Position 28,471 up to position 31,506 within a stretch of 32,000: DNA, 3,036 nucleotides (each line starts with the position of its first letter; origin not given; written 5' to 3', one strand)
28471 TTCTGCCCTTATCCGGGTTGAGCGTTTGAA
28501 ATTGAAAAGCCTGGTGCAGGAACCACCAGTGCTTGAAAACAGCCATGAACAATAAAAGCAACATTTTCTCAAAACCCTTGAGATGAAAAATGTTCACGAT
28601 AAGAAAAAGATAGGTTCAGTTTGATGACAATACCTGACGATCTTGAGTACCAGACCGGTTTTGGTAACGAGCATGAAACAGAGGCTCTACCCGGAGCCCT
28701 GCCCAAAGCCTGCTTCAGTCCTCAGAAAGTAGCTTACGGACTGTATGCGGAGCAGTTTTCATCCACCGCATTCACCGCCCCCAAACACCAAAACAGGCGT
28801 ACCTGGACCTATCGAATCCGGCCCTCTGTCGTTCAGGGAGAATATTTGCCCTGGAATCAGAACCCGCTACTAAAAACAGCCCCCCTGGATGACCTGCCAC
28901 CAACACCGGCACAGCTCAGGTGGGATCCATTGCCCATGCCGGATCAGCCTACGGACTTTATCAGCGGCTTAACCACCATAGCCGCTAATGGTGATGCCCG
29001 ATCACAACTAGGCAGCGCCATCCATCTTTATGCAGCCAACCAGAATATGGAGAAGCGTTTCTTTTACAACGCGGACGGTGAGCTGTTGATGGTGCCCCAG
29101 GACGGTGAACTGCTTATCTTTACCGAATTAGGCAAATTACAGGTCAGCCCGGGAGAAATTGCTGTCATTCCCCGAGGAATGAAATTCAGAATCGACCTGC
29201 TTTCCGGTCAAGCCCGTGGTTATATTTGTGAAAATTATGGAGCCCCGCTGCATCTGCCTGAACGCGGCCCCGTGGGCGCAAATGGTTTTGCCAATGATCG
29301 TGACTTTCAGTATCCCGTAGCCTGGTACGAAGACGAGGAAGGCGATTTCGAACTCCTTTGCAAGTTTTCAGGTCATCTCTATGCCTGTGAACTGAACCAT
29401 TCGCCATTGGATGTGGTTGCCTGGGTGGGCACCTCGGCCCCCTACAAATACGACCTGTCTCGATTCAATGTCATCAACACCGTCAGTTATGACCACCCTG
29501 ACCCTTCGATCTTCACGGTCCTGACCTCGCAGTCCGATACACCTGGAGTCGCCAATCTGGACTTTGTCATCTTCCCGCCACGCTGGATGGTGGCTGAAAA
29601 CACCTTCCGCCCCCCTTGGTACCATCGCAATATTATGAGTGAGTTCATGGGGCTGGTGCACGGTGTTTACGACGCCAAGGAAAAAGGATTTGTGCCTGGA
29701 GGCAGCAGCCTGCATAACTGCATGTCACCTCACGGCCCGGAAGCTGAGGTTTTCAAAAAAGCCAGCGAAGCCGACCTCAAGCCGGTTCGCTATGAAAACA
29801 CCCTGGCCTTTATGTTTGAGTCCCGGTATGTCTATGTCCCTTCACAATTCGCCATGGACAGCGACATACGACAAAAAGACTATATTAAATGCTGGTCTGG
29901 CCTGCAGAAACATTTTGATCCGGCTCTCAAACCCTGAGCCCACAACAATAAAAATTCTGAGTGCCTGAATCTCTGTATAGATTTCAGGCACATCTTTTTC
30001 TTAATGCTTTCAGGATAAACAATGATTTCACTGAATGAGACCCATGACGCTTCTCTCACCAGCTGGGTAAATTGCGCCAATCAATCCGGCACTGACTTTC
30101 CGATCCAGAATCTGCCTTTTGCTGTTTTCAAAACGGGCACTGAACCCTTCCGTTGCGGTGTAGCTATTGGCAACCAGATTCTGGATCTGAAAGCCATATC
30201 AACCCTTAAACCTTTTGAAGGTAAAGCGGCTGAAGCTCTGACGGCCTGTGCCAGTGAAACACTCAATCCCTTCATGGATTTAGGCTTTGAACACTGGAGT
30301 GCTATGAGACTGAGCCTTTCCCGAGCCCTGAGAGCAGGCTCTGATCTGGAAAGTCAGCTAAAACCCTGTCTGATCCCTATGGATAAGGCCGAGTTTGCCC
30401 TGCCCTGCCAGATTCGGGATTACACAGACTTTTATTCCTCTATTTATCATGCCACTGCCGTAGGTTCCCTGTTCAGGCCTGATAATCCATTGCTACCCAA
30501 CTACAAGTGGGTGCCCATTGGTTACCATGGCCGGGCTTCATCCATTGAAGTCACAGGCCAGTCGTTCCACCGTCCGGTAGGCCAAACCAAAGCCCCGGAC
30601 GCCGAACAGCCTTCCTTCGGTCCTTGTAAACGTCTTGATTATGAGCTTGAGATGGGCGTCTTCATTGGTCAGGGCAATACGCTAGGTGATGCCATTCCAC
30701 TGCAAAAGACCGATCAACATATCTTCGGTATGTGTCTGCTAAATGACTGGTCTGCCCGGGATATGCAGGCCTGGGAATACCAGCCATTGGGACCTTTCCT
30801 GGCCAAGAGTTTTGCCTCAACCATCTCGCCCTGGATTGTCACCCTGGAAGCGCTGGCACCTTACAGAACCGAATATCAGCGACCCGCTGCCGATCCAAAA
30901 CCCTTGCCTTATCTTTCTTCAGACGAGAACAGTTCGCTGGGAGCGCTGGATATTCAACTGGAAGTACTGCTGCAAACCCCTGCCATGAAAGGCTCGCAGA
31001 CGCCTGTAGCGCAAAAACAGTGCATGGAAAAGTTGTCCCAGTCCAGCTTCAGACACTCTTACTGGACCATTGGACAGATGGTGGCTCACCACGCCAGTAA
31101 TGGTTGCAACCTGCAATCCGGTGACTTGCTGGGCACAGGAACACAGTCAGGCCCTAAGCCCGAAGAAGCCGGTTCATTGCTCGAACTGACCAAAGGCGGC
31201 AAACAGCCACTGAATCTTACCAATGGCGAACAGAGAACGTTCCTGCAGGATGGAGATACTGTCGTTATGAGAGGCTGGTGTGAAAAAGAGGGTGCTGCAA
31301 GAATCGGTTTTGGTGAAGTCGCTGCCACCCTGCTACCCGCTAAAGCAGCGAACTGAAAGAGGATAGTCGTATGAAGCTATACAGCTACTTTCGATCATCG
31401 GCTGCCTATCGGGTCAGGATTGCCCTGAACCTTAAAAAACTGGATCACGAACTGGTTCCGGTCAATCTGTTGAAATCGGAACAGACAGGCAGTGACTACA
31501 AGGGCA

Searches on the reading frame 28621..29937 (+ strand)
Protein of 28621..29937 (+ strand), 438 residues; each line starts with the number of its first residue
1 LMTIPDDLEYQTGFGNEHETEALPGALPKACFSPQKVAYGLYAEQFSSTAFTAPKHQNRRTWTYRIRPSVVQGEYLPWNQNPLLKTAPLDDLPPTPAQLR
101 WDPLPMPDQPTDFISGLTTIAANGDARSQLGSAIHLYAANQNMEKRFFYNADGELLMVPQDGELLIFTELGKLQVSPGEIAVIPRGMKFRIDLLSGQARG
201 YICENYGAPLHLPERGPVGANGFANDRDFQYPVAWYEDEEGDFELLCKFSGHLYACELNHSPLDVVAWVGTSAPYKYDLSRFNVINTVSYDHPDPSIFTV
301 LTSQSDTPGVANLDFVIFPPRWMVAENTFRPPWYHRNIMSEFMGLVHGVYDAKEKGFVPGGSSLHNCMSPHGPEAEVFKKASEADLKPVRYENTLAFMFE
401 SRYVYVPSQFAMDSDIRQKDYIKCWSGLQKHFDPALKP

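Call 19: search_protein_families(library=pfam, max_evalue=0.001, proteins=[window:28621-29937:+])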
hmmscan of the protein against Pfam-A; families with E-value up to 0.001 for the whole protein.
window:28621-29937:+ (438 aa): 2 families
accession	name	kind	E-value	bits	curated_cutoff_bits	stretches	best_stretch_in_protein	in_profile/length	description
PF20510.4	HgmA_N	-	4.4e-119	397.2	20.2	1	9-279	1-273/273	Homogentisate 1,2-dioxygenase N-terminal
PF04209.19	HgmA_C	-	3.7e-79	264.3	21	1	280-432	1-153/153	Homogentisate 1,2-dioxygenase C-terminal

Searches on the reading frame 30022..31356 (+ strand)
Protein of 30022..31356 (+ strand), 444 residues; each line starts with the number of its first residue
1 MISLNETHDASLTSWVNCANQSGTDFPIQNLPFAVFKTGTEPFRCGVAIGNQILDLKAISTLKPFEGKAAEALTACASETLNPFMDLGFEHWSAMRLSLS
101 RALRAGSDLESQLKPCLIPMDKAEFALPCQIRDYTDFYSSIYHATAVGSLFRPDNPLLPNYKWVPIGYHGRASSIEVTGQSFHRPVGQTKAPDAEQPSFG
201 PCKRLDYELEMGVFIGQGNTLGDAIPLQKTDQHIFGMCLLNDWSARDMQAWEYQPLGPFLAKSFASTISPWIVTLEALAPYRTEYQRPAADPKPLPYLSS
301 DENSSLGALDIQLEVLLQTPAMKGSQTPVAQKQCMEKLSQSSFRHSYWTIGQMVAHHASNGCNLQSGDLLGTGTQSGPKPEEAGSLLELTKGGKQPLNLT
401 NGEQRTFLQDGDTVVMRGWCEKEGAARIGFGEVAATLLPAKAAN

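Call 19: search_protein_families(library=pfam, max_evalue=0.001, proteins=[window:30022-31356:+])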
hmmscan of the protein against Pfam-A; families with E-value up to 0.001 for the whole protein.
window:30022-31356:+ (444 aa): 2 families
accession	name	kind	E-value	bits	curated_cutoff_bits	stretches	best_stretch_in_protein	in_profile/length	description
PF01557.24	FAA_hydrolase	-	2.8e-33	115.8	23.9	1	162-434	29-210/214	Fumarylacetoacetate (FAA) hydrolase C-terminal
PF09298.16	FAA_hydrolase_N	-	2.5e-24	85.9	25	1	29-128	1-105/105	Fumarylacetoacetase N-terminal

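Call 62: find_encoding_contigs(protein=window:30022-31356:+, flank=10000, max_places=4)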
Protein window:30022-31356:+ (444 aa): no gene with exactly this product is on record in the collection.
